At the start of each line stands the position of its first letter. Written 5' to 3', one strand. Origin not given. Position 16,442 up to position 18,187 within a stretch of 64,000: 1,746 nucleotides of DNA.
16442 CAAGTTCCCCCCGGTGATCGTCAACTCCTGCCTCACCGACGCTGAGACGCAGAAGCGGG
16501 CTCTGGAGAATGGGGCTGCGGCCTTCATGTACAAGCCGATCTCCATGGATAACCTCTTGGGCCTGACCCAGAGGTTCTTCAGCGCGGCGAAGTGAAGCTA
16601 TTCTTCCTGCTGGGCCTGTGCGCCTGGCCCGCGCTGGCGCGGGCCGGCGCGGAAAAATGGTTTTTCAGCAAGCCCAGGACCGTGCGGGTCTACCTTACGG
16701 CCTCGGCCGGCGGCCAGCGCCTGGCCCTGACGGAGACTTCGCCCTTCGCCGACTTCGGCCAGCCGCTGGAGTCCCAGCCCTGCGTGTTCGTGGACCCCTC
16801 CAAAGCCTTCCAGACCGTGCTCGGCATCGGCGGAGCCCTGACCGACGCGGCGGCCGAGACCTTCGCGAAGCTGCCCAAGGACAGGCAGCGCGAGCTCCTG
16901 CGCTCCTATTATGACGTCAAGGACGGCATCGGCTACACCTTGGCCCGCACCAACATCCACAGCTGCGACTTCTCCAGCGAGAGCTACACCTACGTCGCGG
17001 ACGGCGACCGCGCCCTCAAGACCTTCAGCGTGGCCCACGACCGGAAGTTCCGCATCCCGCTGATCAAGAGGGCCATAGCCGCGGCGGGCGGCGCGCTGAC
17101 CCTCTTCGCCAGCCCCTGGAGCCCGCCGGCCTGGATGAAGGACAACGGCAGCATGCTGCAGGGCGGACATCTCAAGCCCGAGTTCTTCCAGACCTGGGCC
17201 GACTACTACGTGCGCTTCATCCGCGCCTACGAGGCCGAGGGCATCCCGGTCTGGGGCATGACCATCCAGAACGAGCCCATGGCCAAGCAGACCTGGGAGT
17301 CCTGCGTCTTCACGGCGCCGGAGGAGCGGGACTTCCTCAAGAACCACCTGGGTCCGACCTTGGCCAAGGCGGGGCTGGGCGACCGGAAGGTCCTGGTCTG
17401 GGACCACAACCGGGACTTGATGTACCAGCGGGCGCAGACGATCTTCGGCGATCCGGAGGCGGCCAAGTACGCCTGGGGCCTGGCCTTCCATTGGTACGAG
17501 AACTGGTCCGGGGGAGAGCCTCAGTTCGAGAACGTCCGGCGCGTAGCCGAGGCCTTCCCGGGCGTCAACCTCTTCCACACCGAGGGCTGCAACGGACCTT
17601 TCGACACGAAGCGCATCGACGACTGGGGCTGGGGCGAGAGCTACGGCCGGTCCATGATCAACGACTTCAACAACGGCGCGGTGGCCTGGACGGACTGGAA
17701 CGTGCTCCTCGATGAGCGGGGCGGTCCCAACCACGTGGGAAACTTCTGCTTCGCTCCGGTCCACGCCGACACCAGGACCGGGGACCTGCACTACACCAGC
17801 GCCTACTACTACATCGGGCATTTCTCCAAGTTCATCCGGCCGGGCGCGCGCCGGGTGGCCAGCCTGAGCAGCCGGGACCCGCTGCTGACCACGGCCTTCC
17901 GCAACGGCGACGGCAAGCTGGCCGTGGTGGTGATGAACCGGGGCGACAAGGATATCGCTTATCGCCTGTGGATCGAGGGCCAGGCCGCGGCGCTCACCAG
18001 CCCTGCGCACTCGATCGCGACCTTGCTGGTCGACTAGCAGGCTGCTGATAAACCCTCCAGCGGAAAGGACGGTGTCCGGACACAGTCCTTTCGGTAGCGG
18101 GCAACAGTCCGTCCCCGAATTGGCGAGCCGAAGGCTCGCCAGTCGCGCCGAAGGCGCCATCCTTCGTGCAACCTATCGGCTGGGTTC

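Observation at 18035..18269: MITE-like 235-bp element with 18-bp perfect terminal inverted repeats that supply the stop codons of two convergent genes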

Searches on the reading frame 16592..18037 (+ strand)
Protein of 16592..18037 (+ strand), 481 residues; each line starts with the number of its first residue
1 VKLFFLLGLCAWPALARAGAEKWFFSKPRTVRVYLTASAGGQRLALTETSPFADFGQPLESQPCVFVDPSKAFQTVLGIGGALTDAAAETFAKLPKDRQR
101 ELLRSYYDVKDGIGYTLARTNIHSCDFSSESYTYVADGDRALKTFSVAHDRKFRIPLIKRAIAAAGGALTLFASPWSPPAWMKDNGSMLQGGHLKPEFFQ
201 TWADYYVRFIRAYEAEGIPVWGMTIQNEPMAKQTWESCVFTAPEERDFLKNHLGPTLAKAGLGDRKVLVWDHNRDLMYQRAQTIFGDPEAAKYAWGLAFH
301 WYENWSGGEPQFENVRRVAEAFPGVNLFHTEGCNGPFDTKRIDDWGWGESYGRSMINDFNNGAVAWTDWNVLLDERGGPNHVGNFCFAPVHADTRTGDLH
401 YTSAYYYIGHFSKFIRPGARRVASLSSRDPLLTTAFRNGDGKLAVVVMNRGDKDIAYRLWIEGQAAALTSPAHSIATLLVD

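Call 8: search_protein_families(library=pfam, proteins=[window:16592-18034:+])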
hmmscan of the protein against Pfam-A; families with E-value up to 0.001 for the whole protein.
window:16592-18034:+ (481 aa): 2 families
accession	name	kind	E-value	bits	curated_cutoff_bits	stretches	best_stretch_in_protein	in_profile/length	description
PF02055.22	Glyco_hydro_30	-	1.3e-75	255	23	1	77-415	2-348/348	Glycosyl hydrolase family 30 TIM-barrel domain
PF17189.10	Glyco_hydro_30C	-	3.3e-14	53.2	22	1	418-478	1-65/65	Glycosyl hydrolase family 30 beta sandwich domain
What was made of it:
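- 16592..18037 (+): GH30 glycoside hydrolase gene, with its native stop codon in the left target-site duplication. Pfam PF02055 and PF17189 (call 8).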

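Call 21: find_encoding_contigs(protein=window:16592-18037:+, flank=10000, max_places=6)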
Protein window:16592-18037:+ (481 aa): no gene with exactly this product is on record in the collection.

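Call 23: find_homologous_proteins(query=window:16592-18034:+, max_evalue=1e-50)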
Query window:16592-18034:+ (481 aa): 8000 proteins with E <= 1e-50 among 8000 candidates; the best 120 are listed.
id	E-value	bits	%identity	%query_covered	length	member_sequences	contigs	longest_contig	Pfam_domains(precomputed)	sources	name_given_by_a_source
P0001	2.0e-288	975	85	100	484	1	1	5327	PF02055.23,PF17189.11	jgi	jgi:glucosylceramidase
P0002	9.5e-281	950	87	94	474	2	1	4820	PF02055.23,PF17189.11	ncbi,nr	ncbi:MAG: glycoside hydrolase family 30 protein [Elusimicrobia bacterium]|nr:glycoside hydrolase fam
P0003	8.3e-263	891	80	97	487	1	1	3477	PF02055.23,PF17189.11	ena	-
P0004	4.1e-256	869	75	95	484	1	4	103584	PF02055.23,PF17189.11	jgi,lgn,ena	-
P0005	6.7e-238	809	69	100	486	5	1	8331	PF02055.23,PF17189.11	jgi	-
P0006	3.1e-237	806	71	96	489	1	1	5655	PF02055.23,PF17189.11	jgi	jgi:glucosylceramidase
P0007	1.1e-236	805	72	95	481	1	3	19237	PF02057.22,PF02055.23,PF17189.11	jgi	jgi:glucosylceramidase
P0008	1.1e-236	805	72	94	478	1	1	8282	PF02055.23,PF17189.11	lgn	-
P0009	2.1e-236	804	72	97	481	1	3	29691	PF02055.23,PF17189.11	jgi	jgi:glucosylceramidase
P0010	2.4e-236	803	71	94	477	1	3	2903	PF02055.23,PF17189.11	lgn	-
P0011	9.5e-236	801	71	94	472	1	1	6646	PF02055.23,PF17189.11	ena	-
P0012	1.1e-235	801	71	95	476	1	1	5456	PF02055.23,PF17189.11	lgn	-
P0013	2.8e-235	800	71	94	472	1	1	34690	PF02055.23,PF17189.11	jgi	-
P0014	2.8e-235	800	70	94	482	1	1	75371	PF02055.23,PF17189.11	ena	-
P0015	3.1e-235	800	71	94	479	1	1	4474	PF02055.23,PF17189.11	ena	-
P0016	4.8e-235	799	70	95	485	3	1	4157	PF02055.23,PF17189.11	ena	-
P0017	5.0e-235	799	70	95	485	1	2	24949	PF02055.23,PF17189.11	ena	-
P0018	6.4e-235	799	71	94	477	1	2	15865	PF02055.23,PF17189.11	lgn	-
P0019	6.6e-235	799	67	99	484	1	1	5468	PF02055.23,PF17189.11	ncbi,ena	-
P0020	7.0e-235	799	71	94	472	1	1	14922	PF02055.23,PF17189.11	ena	-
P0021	7.4e-235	799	71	94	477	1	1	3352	PF02055.23,PF17189.11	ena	-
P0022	9.2e-235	798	68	100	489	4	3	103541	PF02055.23,PF17189.11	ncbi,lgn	-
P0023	1.2e-234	798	71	94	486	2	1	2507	PF02055.23,PF17189.11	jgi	-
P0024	1.2e-234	798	71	95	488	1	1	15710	PF02055.23,PF17189.11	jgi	jgi:glucosylceramidase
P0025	1.2e-234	798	67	99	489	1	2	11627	PF02055.23,PF17189.11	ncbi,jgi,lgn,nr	ncbi:MAG TPA: glycoside hydrolase family 30 protein [Flavisolibacter sp.]|jgi:glucosylceramidase|nr:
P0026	1.4e-234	798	70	94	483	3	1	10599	PF02055.23,PF17189.11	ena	-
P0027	1.7e-234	797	71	95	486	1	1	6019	PF02055.23,PF17189.11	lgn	-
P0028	2.0e-234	797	71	94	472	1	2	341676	PF02055.23,PF17189.11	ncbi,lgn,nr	ncbi:MAG: glycosyl hydrolase [Chitinophagaceae bacterium]|nr:glycosyl hydrolase [Chitinophagaceae ba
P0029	2.2e-234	797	68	100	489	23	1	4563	PF02055.23,PF17189.11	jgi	-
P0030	2.7e-234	797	71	95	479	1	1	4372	PF02055.23,PF17189.11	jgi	jgi:glucosylceramidase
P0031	3.3e-234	796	72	94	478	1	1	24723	PF02055.23,PF17189.11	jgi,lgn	jgi:O-Glycosyl hydrolase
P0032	9.5e-234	795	71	94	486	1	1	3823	PF02055.23,PF17189.11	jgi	jgi:glucosylceramidase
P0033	9.8e-234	795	68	100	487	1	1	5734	PF02055.23,PF14587.12,PF17189.11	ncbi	-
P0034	1.6e-233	794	71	94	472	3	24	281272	PF02055.23,PF17189.11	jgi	jgi:glucosylceramidase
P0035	2.9e-233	793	70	95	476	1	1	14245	PF02055.23,PF17189.11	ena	-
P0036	3.1e-233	793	71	94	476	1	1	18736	PF02055.23,PF17189.11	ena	-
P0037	3.2e-233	793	67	100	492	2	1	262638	PF02055.23,PF17189.11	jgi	jgi:glucosylceramidase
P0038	3.6e-233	793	70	94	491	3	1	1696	PF02055.23,PF17189.11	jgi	jgi:glucosylceramidase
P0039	4.2e-233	793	71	94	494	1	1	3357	PF02055.23,PF17189.11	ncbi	-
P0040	4.9e-233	793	67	100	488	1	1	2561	PF02055.23,PF17189.11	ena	-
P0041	5.7e-233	792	70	94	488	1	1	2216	PF02055.23,PF17189.11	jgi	jgi:glucosylceramidase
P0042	6.4e-233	792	70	95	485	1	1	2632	PF02055.23,PF17189.11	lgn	-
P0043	7.1e-233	792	67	99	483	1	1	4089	PF02055.23,PF17189.11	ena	-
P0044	7.9e-233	792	71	94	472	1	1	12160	PF02055.23,PF17189.11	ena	-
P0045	8.9e-233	792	67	99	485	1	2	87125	PF02055.23,PF17189.11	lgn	-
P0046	8.9e-233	792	69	97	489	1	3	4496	PF02057.22,PF02055.23,PF17189.11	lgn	-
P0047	1.2e-232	791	70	95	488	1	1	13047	PF02057.22,PF02055.23,PF17189.11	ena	-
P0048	1.4e-232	791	70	94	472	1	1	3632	PF02055.23,PF17189.11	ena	-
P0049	4.1e-232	790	69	97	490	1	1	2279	PF02055.23,PF17189.11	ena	-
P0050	8.2e-232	789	71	91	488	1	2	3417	PF02057.22,PF02055.23,PF17189.11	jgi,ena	-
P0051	8.2e-232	789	71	91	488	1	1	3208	PF02057.22,PF02055.23,PF17189.11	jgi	-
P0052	8.6e-232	788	70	94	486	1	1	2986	PF02055.23,PF17189.11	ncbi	-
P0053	1.6e-231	788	67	99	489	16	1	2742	PF02057.22,PF02055.23,PF14587.12,PF17189.11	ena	-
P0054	1.8e-231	787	72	94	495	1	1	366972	PF02055.23,PF17189.11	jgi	jgi:glucosylceramidase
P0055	3.4e-231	786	70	95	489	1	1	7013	PF02057.22,PF02055.23,PF17189.11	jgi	jgi:glucosylceramidase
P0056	3.8e-231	786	71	95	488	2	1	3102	PF02055.23,PF17189.11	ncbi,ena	-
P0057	4.2e-231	786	70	95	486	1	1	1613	PF02055.23,PF17189.11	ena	-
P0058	4.4e-231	786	71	91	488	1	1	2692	PF02057.22,PF02055.23,PF17189.11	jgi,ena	-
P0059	7.3e-231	785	70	95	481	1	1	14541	PF02055.23,PF17189.11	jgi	jgi:glucosylceramidase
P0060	1.1e-230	785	68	99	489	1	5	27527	PF02055.23,PF17189.11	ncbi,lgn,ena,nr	ncbi:MAG TPA: glycoside hydrolase family 30 protein [Flavisolibacter sp.]|nr:glycoside hydrolase fam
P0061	1.6e-230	784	70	95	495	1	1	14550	PF02055.23,PF17189.11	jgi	jgi:glucosylceramidase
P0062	1.7e-230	784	69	96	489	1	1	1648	PF02055.23,PF17189.11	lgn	-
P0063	2.1e-230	784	66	100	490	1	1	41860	PF02057.22,PF02055.23,PF17189.11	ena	-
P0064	2.5e-230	784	70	94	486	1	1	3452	PF02055.23,PF17189.11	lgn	-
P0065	2.6e-230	784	69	96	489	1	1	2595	PF02055.23,PF17189.11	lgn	-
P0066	3.1e-230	783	68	100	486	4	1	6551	PF02055.23,PF17189.11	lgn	-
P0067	3.2e-230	783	71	94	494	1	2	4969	PF02055.23,PF17189.11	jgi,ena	jgi:glucosylceramidase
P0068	3.3e-230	783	68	97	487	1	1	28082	PF02055.23,PF17189.11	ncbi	ncbi:MAG: glycoside hydrolase family 30 protein [Flavisolibacter sp.]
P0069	3.5e-230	783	67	99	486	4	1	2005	PF02055.23,PF17189.11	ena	-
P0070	3.8e-230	783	67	99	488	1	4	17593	PF02055.23,PF17189.11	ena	-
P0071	4.0e-230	783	70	95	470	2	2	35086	PF02055.23,PF17189.11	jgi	jgi:glucosylceramidase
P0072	4.4e-230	783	70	94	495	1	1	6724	PF02055.23,PF17189.11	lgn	-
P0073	4.6e-230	783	69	95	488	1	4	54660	PF02055.23,PF17189.11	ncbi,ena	-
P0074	4.9e-230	783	67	100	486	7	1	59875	PF02057.22,PF02055.23,PF17189.11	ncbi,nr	ncbi:MAG: glycoside hydrolase family 30 protein [Bacteroidales bacterium]|nr:glycoside hydrolase fam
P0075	5.0e-230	783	67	100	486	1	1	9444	PF02055.23,PF17189.11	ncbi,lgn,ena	-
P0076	5.2e-230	783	68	94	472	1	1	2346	PF02055.23,PF17189.11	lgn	-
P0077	5.3e-230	783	66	100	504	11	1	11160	PF02057.22,PF02055.23,PF17189.11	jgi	-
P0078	6.1e-230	782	71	93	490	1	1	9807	PF02055.23,PF17189.11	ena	-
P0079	6.5e-230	782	69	97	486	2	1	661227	PF02057.22,PF02055.23,PF17189.11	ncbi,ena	-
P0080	6.5e-230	782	73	89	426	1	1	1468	PF02055.23,PF17189.11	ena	-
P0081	6.5e-230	782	69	96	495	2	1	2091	PF02055.23,PF17189.11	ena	-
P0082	8.3e-230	782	68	95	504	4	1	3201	PF02055.23,PF14587.12,PF17189.11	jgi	jgi:glucosylceramidase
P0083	9.5e-230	782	68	95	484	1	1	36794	PF02055.23,PF17189.11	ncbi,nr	ncbi:MAG: glycoside hydrolase family 30 protein [Bacteroidota bacterium]|nr:glycoside hydrolase fami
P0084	1.1e-229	781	70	94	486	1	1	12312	PF02057.22,PF02055.23,PF17189.11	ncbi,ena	-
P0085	1.4e-229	781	66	100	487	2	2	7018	PF02055.23,PF17189.11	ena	-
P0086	2.0e-229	781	70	94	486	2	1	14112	PF02057.22,PF02055.23,PF17189.11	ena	-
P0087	2.0e-229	781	69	96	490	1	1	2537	PF02057.22,PF02055.23,PF14587.12,PF17189.11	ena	-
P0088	2.3e-229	780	69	96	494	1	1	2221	PF02055.23,PF14587.12,PF17189.11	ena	-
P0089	2.4e-229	780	70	96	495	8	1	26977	PF02055.23,PF17189.11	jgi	jgi:glucosylceramidase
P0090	2.4e-229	780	69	97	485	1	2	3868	PF02055.23,PF17189.11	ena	-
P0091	2.4e-229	780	69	96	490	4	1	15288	PF02057.22,PF02055.23,PF17189.11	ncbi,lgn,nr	ncbi:MAG TPA: glycoside hydrolase family 30 protein [Flavisolibacter sp.]|nr:glycoside hydrolase fam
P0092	2.5e-229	780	70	95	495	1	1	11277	PF02055.23,PF17189.11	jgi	jgi:glucosylceramidase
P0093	2.6e-229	780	67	100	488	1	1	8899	PF02055.23,PF17189.11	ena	-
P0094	2.8e-229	780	69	94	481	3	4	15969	PF02055.23,PF17189.11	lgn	-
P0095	3.1e-229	780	69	96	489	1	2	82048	PF02057.22,PF02055.23,PF17189.11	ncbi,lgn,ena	-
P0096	3.1e-229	780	67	100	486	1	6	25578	PF02057.22,PF02055.23,PF17189.11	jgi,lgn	jgi:glucosylceramidase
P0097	3.1e-229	780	67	100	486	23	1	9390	PF02055.23,PF17189.11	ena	-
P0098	3.3e-229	780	69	100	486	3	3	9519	PF02057.22,PF02055.23,PF17189.11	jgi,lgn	jgi:glucosylceramidase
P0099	3.6e-229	780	66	99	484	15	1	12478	PF02055.23,PF17189.11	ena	-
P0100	3.9e-229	780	65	100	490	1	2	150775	PF02055.23,PF17189.11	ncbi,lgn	ncbi:MAG: glycoside hydrolase family 30 protein [Chitinophagaceae bacterium]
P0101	3.9e-229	780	67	100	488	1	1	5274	PF02055.23,PF17189.11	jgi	jgi:glucosylceramidase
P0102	4.1e-229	780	70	95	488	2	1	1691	PF02055.23,PF17189.11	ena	-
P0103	4.1e-229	780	69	94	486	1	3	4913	PF02057.22,PF02055.23,PF17189.11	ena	-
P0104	4.3e-229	780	67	100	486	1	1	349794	PF02057.22,PF02055.23,PF17189.11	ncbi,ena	-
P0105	4.9e-229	779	70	94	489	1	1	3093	PF02055.23,PF17189.11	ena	-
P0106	4.9e-229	779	70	95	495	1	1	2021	PF02057.22,PF02055.23,PF17189.11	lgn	-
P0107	5.3e-229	779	68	97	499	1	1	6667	PF02055.23,PF17189.11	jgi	jgi:glucosylceramidase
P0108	5.6e-229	779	70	93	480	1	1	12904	PF02055.23,PF17189.11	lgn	-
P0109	5.8e-229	779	67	99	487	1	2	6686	PF02055.23,PF17189.11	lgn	-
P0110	6.6e-229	779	69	94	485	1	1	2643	PF02055.23,PF17189.11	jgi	jgi:glucosylceramidase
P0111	6.9e-229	779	70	95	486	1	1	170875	PF02055.23,PF17189.11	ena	-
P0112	7.2e-229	779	66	99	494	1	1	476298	PF02055.23,PF17189.11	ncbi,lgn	-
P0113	7.8e-229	779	70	94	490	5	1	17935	PF02055.23,PF17189.11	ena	-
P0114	8.6e-229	779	65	100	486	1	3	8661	PF02057.22,PF02055.23,PF17189.11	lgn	-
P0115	1.0e-228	778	69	94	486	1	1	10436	PF02055.23,PF17189.11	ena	-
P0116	1.1e-228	778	69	95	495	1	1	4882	PF02055.23,PF17189.11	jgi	jgi:glucosylceramidase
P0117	1.4e-228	778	69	95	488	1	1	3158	PF02055.23,PF17189.11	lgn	-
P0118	1.6e-228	778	70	95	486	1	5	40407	PF02055.23,PF17189.11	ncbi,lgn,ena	-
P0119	1.6e-228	778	66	99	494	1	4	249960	PF02055.23,PF17189.11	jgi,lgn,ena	-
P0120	1.7e-228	778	66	100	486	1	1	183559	PF02055.23,PF17189.11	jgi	-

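Call 24: find_encoding_contigs(protein=P0001, flank=6000, max_places=3)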
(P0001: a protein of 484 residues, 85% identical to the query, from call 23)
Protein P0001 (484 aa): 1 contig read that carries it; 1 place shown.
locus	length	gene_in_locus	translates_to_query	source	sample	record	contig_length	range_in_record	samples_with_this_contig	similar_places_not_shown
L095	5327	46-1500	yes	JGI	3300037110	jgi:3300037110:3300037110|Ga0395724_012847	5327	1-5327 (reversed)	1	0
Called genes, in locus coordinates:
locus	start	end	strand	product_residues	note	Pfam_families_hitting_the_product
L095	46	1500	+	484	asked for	PF02055:Glyco_hydro_30, PF17189:Glyco_hydro_30C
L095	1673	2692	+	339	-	PF00756:Esterase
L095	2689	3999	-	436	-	PF06824:Glyco_hydro_125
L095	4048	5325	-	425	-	?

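Call 25: find_encoding_contigs(protein=P0002, flank=6000, max_places=3)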
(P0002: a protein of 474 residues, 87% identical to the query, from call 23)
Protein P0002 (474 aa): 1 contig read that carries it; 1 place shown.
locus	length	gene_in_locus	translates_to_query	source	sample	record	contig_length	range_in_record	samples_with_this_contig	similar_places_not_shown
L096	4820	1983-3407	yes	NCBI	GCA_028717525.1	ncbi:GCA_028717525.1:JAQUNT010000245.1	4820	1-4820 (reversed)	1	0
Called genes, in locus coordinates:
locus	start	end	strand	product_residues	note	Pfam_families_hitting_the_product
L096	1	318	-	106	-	PF00027:cNMP_binding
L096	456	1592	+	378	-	PF00512:HisKA, PF02518:HATPase_c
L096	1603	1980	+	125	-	PF00072:Response_reg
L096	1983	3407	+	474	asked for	PF02055:Glyco_hydro_30, PF17189:Glyco_hydro_30C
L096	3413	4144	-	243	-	-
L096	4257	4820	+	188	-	PF12437:GSIII_N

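Call 26: find_encoding_contigs(protein=P0004, flank=8000, max_places=4)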
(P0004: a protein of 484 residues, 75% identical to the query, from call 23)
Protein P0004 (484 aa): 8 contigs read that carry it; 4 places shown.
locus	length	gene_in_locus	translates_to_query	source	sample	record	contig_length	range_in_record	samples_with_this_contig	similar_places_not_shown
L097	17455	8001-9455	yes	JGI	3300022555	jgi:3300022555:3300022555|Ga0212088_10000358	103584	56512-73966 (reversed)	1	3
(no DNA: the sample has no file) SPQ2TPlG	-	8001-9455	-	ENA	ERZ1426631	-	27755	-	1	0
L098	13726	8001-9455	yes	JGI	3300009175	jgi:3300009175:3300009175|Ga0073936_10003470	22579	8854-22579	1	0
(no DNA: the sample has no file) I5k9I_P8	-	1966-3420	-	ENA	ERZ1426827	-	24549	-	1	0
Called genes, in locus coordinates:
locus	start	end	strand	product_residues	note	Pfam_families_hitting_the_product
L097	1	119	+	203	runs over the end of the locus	PF02361:CbiQ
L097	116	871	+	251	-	PF00005:ABC_tran, PF13304:AAA_21 (weak)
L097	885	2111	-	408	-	PF01960:ArgJ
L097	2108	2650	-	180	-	PF00583:Acetyltransf_1, PF13508:Acetyltransf_7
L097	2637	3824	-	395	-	PF00202:Aminotran_3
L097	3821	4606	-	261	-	PF00696:AA_kinase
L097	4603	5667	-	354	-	PF01118:Semialdhyde_dh, PF22698:Semialdhyde_dhC_1, PF02774:Semialdhyde_dhC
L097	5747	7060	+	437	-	PF00294:PfkB (weak)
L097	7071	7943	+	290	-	-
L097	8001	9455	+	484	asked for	PF02055:Glyco_hydro_30, PF17189:Glyco_hydro_30C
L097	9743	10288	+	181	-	-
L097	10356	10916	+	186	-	PF10543:ORF6N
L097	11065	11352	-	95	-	-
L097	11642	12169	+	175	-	-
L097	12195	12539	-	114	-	PF00903:Glyoxalase, PF12681:Glyoxalase_2, PF22677:Ble-like_N (weak)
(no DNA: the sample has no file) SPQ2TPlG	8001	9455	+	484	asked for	PF02055:Glyco_hydro_30, PF17189:Glyco_hydro_30C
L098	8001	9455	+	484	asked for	PF02055:Glyco_hydro_30, PF17189:Glyco_hydro_30C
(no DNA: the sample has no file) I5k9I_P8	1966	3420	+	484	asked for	PF02055:Glyco_hydro_30, PF17189:Glyco_hydro_30C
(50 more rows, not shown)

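Call 31: find_encoding_contigs(protein=P0003, flank=6000, max_places=3)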
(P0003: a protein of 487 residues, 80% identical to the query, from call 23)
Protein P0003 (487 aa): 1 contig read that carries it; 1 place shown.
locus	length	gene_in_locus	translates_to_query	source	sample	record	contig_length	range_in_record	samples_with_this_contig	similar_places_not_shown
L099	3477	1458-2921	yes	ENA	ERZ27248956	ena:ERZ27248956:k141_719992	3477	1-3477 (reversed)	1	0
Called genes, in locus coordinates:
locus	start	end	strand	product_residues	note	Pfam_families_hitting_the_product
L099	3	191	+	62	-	?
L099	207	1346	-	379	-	PF00072:Response_reg, PF00512:HisKA, PF02518:HATPase_c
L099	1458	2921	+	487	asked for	PF02055:Glyco_hydro_30, PF17189:Glyco_hydro_30C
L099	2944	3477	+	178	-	?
